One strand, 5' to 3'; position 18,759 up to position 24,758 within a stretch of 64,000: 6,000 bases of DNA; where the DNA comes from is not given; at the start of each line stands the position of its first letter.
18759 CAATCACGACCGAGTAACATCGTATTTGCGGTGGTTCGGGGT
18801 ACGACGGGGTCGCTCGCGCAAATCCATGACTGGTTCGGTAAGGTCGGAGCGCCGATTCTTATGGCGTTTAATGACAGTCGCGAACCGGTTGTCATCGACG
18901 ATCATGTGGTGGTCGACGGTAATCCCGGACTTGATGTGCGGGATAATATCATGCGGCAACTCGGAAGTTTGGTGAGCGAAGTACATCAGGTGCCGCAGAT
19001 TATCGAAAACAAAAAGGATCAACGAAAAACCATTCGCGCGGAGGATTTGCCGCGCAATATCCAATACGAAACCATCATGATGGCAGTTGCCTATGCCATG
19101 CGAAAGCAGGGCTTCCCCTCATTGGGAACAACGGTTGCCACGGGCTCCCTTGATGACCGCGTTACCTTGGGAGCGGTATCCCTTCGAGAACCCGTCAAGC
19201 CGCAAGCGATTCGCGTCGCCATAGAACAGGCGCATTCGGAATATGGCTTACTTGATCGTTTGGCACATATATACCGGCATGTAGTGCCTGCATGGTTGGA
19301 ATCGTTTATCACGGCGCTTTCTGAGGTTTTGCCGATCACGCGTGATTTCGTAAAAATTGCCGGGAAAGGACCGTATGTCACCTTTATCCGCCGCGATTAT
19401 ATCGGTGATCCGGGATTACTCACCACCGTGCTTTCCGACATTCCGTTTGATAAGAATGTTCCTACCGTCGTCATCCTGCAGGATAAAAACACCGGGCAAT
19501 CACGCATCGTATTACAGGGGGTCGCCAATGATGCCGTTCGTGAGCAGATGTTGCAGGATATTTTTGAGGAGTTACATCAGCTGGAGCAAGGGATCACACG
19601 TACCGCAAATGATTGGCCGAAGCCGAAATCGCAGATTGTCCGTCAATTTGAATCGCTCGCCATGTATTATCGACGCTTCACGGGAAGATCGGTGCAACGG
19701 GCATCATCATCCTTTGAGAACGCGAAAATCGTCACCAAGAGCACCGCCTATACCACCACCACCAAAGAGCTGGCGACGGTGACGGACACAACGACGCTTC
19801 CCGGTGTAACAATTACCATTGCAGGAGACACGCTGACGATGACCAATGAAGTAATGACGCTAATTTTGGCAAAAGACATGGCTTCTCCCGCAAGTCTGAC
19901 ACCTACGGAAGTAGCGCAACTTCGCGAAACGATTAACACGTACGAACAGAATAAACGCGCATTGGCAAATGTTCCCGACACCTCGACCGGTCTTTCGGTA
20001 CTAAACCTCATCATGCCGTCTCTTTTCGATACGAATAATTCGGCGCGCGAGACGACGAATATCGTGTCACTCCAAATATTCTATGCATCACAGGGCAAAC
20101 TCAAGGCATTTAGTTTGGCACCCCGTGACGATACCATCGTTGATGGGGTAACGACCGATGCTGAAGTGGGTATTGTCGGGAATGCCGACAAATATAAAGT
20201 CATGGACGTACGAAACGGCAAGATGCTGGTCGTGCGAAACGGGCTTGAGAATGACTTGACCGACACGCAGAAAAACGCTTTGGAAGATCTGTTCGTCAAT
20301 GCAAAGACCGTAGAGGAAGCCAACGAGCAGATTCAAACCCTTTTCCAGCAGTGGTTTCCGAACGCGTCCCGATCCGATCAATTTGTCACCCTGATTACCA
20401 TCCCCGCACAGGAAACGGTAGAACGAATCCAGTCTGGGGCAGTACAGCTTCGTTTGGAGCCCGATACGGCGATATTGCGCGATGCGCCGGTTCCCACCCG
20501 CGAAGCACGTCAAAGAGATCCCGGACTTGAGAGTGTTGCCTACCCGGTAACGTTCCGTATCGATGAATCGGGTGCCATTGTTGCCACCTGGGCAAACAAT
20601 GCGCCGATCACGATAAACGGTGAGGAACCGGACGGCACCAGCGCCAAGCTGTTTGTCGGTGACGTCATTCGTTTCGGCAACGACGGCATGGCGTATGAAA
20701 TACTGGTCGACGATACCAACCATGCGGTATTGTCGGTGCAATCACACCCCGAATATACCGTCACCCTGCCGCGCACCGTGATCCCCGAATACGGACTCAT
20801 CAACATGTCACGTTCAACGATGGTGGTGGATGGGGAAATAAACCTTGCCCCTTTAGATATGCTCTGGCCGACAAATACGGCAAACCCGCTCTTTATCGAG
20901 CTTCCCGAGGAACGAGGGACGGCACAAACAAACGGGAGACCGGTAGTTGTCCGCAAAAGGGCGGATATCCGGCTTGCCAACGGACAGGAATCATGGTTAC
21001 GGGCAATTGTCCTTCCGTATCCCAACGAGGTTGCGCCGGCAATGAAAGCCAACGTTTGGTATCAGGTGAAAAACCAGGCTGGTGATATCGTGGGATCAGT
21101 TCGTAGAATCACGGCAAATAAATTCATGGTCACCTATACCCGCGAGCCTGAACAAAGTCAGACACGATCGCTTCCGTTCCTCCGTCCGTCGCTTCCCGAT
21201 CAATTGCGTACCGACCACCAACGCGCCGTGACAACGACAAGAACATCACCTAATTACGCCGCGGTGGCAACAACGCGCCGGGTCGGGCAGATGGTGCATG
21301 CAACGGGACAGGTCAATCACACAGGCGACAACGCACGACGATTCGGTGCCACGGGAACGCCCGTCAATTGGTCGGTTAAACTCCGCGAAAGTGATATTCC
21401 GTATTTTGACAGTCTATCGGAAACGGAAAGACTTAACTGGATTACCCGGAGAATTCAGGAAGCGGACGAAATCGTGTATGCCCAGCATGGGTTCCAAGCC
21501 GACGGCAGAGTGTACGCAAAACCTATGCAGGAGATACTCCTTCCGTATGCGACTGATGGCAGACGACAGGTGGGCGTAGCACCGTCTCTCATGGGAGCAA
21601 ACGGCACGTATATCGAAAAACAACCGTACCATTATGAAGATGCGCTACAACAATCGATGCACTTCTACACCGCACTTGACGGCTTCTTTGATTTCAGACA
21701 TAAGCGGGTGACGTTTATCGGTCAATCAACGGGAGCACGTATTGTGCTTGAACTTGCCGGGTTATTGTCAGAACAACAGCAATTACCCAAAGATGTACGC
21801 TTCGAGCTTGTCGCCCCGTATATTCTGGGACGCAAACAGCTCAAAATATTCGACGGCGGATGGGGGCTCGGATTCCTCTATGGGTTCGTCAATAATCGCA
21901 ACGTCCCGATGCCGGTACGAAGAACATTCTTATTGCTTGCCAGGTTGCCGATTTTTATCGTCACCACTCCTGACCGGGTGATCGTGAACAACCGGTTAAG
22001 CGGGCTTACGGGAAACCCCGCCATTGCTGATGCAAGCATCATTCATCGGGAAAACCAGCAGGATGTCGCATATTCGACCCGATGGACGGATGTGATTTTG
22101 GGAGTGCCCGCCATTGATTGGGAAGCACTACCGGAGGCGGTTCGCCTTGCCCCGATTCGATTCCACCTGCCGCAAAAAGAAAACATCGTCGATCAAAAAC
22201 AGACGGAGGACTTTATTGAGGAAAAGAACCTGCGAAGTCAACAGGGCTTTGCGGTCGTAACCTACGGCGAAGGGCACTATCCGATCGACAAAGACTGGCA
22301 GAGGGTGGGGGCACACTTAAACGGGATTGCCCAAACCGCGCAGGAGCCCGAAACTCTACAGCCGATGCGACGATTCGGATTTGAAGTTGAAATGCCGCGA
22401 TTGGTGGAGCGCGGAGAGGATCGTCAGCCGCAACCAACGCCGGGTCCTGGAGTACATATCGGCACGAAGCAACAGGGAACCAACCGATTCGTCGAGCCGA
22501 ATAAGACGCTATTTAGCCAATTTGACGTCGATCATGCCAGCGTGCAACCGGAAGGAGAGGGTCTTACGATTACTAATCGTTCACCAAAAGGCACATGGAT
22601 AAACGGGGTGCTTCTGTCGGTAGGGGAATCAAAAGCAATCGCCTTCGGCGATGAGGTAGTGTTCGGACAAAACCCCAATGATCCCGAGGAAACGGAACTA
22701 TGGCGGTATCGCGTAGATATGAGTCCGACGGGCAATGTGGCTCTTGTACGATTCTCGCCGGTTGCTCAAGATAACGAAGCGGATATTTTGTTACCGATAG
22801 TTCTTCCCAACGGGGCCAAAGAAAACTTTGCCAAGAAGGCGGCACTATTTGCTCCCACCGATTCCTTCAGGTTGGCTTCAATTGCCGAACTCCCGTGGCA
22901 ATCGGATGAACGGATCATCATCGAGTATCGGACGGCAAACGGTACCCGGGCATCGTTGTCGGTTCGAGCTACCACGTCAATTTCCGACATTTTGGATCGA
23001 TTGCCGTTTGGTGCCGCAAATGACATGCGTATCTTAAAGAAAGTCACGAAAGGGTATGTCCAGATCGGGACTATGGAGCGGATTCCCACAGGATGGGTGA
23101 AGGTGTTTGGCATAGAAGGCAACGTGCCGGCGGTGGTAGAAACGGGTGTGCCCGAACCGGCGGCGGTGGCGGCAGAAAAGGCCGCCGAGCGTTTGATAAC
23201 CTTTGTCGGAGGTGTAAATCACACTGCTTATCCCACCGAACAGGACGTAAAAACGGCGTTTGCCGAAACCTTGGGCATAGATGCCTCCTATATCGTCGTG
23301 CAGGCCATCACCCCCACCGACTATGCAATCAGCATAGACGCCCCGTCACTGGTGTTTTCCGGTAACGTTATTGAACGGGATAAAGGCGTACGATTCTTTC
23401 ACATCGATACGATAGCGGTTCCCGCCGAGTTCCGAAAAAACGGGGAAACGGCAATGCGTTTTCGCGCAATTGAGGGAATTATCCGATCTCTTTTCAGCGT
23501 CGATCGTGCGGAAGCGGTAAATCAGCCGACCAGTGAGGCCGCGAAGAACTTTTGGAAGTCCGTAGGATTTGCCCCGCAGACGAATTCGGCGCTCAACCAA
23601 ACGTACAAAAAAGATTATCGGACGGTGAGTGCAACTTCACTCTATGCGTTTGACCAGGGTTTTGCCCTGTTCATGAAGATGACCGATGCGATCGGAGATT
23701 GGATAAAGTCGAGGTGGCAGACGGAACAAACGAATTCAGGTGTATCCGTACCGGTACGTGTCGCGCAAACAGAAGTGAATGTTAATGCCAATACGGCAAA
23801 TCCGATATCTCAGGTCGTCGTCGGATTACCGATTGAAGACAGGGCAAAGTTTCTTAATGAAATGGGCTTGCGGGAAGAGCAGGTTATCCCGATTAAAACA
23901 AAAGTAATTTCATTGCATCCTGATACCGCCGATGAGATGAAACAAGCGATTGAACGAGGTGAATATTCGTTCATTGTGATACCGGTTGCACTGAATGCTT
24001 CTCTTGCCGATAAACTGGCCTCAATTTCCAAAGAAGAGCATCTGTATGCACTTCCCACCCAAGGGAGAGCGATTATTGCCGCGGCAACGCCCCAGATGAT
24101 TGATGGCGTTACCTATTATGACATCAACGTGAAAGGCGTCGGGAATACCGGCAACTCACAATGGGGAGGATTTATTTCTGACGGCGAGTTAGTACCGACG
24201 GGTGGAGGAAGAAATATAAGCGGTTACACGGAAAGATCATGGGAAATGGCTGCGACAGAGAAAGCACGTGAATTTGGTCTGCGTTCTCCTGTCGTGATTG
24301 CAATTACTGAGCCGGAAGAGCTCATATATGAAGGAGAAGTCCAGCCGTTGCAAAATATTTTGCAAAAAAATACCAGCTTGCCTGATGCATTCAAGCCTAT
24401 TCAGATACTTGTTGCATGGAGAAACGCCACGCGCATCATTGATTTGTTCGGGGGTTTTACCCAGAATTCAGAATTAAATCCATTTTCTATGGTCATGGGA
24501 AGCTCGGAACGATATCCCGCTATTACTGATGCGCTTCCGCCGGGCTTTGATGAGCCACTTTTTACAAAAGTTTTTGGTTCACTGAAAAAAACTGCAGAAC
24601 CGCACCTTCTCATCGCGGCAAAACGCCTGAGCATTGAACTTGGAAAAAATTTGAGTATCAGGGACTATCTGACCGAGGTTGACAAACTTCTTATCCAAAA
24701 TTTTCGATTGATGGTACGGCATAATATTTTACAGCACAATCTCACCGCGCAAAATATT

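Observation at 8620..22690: Four FHA-type phosphothreonine-binding modules spread over ~14 kb of the same polypeptide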

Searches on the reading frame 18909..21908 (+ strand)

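Call 9: search_protein_families(library=pfam, proteins=[window:18909-21908:+], max_evalue=1)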
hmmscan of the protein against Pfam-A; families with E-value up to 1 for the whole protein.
window:18909-21908:+ (1000 aa): 1 family
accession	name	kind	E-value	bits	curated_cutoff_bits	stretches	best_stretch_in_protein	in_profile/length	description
PF01468.23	GA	-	0.0064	17.1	24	1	448-477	19-48/55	GA module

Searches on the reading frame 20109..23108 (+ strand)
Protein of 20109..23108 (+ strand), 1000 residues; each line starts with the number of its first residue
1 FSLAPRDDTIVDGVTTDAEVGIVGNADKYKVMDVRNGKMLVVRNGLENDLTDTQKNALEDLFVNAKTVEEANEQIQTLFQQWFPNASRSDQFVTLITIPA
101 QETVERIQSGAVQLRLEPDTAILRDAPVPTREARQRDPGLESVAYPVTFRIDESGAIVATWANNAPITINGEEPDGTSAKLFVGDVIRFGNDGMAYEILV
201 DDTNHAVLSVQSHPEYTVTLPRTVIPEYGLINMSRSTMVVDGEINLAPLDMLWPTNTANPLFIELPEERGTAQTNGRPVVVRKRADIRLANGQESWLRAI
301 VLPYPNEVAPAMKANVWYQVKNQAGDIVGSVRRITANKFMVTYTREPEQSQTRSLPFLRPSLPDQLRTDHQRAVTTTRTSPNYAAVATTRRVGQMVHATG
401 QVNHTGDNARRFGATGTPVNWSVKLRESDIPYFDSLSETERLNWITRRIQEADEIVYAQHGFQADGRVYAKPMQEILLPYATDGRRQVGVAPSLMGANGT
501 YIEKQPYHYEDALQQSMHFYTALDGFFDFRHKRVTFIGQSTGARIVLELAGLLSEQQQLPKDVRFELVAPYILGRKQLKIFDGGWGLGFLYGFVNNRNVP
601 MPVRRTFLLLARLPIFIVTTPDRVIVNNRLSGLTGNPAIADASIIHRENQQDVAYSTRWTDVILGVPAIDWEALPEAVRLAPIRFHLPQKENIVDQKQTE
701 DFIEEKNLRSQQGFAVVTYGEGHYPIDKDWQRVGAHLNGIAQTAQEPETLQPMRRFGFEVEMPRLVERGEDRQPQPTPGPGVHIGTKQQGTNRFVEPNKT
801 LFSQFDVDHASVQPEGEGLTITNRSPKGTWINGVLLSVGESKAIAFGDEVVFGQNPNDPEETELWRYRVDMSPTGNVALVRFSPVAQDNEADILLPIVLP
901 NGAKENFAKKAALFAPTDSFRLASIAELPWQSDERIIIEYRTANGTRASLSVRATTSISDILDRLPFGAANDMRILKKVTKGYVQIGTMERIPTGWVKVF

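Call 29: predict_structure(protein=window:20409-22808:+)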
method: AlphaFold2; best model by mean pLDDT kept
length: 800 residues; sequences in the alignment: 1
mean_pLDDT: 35.1   pTM: 0.24
mean pLDDT of the five models: 35.1, 31.6, 30.1, 27.7, 24.7
residues with pLDDT >= 90: 0; 70-90: 2; 50-70: 63; < 50: 735
segments of 3 or more residues with pLDDT < 50: 1-44, 50-56, 91-97, 99-221, 223-292, 294-296, 298-323, 350-800
pLDDT, mean of each block of 10 residues (from residue 1): 31 27 31 40 47 51 60 68 55 46 40 34 33 30 27 25 28 29 37 40 33 39 44 32 25 25 27 28 39 47 37 38 51 58 53 42 33 38 36 30 31 36 33 33 38 38 31 25 32 35 34 28 29 29 25 26 25 30 26 31 32 25 28 31 34 26 25 26 22 27 35 35 37 38 39 40 42 38 43 36
secondary structure, 60 per line:
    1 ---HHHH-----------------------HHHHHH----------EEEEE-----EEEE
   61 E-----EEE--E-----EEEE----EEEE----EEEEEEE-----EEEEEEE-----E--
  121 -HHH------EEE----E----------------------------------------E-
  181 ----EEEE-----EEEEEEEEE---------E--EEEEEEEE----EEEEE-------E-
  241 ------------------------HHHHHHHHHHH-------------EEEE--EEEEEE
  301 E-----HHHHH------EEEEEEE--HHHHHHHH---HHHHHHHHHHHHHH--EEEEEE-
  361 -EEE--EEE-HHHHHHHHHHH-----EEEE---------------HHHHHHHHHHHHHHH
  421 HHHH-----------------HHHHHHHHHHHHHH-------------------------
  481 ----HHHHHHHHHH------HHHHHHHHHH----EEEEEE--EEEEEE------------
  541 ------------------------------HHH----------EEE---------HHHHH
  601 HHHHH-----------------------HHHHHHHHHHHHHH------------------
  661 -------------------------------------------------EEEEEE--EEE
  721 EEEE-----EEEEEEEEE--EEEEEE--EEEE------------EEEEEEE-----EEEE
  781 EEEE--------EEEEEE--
elements in order (helices of 4 or more, strands of 3 or more residues): H4-7 H31-36 E47-51 E57-61 E67-69 E78-81 E86-89 E94-100 E106-112 E131-133 E185-188 E194-202 E215-222 E227-231 H265-275 E289-292 E295-301 H307-311 E318-324 H327-334 H338-351 E354-359 E362-364 E367-369 H371-381 E387-390 H406-424 H442-455 H485-494 H501-510 E515-520 E523-528 E584-586 H596-605 H629-642 E710-715 E718-724 E730-738 E741-746 E749-752 E765-771 E777-784 E793-798

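Call 88: search_protein_families(library=ncbifam, proteins=[window:20109-23108:+], max_evalue=0.05)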
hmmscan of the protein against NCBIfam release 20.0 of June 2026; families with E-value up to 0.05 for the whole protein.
window:20109-23108:+ (1000 aa): 0 families

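Call 89: search_protein_families(library=padloc, proteins=[window:20109-23108:+], max_evalue=0.01)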
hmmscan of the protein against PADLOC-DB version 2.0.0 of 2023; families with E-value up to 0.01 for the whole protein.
window:20109-23108:+ (1000 aa): 0 families

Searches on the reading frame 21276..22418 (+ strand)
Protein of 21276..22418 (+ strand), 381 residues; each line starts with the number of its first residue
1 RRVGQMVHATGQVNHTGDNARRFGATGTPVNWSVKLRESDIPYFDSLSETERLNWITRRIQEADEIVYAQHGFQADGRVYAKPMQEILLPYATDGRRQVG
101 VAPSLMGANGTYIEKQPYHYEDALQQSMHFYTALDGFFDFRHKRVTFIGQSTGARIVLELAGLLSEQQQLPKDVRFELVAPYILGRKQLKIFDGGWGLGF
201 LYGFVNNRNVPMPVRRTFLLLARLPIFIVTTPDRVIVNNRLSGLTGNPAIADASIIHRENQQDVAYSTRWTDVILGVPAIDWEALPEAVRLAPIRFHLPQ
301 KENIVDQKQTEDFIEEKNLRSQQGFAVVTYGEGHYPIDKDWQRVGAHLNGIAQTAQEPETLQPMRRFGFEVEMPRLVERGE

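Call 74: search_solved_structures(query=A3, max_evalue=1, show_alignments=1)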
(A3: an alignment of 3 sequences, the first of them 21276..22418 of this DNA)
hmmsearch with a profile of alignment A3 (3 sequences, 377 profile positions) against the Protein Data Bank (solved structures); distinct sequences matched with E-value up to 1: 17.
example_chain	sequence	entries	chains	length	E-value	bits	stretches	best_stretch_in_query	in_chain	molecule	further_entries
2xmz_A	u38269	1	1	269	0.0032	19.7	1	133-163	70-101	HYDROLASE, ALPHA/BETA HYDROLASE FOLD FAMILY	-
7spr_A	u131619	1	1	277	0.14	14.2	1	133-164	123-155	LIP1, secretory lipase (Family 3)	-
1gpl_A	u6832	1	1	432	0.41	12.7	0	129-159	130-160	RP2 LIPASE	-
2k2q_B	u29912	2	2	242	0.44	12.6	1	124-189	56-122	Surfactin synthetase thioesterase subunit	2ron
3e0x_A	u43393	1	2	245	0.47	12.5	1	138-165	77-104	Lipase-esterase related protein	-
1y6z_A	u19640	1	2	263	0.49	12.5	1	200-245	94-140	heat shock protein, putative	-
5hfn_A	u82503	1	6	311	0.57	12.2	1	115-178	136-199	Cephalosporin-C deacetylase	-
3d7r_A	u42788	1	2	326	0.68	12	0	116-181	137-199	Esterase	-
2yij_A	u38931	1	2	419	0.69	12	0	116-204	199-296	PHOSPHOLIPASE A1-IIGAMMA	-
7x0c_A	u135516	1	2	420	0.69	12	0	116-204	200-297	Phospholipase A1-IIgamma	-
3uuf_A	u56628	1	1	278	0.7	11.9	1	133-163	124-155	LIP1, secretory lipase (Family 3)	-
3uue_A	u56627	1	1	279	0.71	11.9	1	133-163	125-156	LIP1, secretory lipase (Family 3)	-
4zrd_A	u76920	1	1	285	0.73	11.9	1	133-163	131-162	LIP1, secretory lipase (Family 3)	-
4zre_A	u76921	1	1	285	0.73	11.9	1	133-163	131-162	LIP1, secretory lipase (Family 3)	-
5gw8_A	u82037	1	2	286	0.87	11.6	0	137-161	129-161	Hypothetical secretory lipase (Family 3)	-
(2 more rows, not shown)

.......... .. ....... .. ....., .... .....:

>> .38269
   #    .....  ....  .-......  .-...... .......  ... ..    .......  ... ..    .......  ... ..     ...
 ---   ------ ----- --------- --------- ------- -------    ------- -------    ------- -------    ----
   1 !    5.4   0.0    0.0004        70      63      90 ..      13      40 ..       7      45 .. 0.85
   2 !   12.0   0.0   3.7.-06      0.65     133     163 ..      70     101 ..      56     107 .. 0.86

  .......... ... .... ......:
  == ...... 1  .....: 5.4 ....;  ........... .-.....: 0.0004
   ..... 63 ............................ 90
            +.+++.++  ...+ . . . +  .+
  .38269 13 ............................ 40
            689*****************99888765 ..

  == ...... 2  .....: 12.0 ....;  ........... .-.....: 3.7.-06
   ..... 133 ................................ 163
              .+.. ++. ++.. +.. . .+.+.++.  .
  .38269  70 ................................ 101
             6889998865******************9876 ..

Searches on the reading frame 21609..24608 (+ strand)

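Call 9: search_protein_families(library=pfam, proteins=[window:21609-24608:+], max_evalue=1)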
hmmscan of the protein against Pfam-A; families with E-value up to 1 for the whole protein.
window:21609-24608:+ (1000 aa): 1 family
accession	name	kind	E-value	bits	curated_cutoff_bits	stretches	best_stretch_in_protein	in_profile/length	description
PF22909.1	Caulimovir_coat_dom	-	0.21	12.4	27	1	666-720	24-80/113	Caulimovirus coat protein, conserved domain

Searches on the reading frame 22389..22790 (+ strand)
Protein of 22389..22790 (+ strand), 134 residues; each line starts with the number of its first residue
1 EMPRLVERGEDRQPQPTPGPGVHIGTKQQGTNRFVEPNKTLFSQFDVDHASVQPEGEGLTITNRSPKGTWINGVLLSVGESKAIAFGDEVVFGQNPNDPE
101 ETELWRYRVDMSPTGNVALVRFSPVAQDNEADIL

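Call 20: search_solved_structures(query=window:22389-22790:+, max_evalue=10, show_alignments=2)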
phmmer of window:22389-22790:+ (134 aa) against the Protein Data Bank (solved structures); distinct sequences matched with E-value up to 10: 28.
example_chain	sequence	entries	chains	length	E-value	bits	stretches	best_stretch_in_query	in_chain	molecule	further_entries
7awz_A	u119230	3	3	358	0.0018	21.5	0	76-107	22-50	Scone-E | SconeE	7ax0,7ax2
1o1l_A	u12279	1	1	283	0.0042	20.3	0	37-62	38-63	Hemoglobin Alpha chain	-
1o1j_A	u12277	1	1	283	0.0043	20.2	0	37-62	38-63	Hemoglobin Alpha chain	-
1o1m_A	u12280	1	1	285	0.0044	20.2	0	37-62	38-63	Hemoglobin Alpha chain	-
1abw_A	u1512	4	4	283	0.015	18.4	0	37-62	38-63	HEMOGLOBIN-BASED BLOOD SUBSTITUTE | HEMOGLOBIN | PROTEIN (DEOXYHEMOGLOBIN (ALPHA CHAIN))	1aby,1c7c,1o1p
1o1n_A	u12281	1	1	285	0.015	18.4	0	37-62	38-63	Hemoglobin Alpha chain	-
1c7d_A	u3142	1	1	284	0.016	18.4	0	37-62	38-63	PROTEIN (DEOXYHEMOGLOBIN (ALPHA CHAIN))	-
3hxj_A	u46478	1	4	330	0.06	16.5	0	77-109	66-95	Pyrrolo-quinoline quinone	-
1g6g_A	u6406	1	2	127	0.29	14.3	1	55-94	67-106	PROTEIN KINASE RAD53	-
1j4o_A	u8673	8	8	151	0.4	13.8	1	55-94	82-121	PROTEIN KINASE SPK1 | Serine/threonine-protein kinase RAD53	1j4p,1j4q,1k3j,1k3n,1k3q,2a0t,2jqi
1g3g_A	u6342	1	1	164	0.44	13.7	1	55-94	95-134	PROTEIN KINASE SPK1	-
7ekq_R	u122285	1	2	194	0.64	13.2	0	51-113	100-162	Cpn20 co-chaperonin subunit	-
3cy5_A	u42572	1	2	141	0.69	13.1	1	37-67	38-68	Hemoglobin subunit alpha-2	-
9q3x_H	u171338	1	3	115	0.94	12.6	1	31-79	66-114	1G3 Fab heavy chain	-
5t2s_A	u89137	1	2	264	1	12.5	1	56-94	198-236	DDK kinase regulatory subunit DBF4,Serine/threonine-protein kinase RAD53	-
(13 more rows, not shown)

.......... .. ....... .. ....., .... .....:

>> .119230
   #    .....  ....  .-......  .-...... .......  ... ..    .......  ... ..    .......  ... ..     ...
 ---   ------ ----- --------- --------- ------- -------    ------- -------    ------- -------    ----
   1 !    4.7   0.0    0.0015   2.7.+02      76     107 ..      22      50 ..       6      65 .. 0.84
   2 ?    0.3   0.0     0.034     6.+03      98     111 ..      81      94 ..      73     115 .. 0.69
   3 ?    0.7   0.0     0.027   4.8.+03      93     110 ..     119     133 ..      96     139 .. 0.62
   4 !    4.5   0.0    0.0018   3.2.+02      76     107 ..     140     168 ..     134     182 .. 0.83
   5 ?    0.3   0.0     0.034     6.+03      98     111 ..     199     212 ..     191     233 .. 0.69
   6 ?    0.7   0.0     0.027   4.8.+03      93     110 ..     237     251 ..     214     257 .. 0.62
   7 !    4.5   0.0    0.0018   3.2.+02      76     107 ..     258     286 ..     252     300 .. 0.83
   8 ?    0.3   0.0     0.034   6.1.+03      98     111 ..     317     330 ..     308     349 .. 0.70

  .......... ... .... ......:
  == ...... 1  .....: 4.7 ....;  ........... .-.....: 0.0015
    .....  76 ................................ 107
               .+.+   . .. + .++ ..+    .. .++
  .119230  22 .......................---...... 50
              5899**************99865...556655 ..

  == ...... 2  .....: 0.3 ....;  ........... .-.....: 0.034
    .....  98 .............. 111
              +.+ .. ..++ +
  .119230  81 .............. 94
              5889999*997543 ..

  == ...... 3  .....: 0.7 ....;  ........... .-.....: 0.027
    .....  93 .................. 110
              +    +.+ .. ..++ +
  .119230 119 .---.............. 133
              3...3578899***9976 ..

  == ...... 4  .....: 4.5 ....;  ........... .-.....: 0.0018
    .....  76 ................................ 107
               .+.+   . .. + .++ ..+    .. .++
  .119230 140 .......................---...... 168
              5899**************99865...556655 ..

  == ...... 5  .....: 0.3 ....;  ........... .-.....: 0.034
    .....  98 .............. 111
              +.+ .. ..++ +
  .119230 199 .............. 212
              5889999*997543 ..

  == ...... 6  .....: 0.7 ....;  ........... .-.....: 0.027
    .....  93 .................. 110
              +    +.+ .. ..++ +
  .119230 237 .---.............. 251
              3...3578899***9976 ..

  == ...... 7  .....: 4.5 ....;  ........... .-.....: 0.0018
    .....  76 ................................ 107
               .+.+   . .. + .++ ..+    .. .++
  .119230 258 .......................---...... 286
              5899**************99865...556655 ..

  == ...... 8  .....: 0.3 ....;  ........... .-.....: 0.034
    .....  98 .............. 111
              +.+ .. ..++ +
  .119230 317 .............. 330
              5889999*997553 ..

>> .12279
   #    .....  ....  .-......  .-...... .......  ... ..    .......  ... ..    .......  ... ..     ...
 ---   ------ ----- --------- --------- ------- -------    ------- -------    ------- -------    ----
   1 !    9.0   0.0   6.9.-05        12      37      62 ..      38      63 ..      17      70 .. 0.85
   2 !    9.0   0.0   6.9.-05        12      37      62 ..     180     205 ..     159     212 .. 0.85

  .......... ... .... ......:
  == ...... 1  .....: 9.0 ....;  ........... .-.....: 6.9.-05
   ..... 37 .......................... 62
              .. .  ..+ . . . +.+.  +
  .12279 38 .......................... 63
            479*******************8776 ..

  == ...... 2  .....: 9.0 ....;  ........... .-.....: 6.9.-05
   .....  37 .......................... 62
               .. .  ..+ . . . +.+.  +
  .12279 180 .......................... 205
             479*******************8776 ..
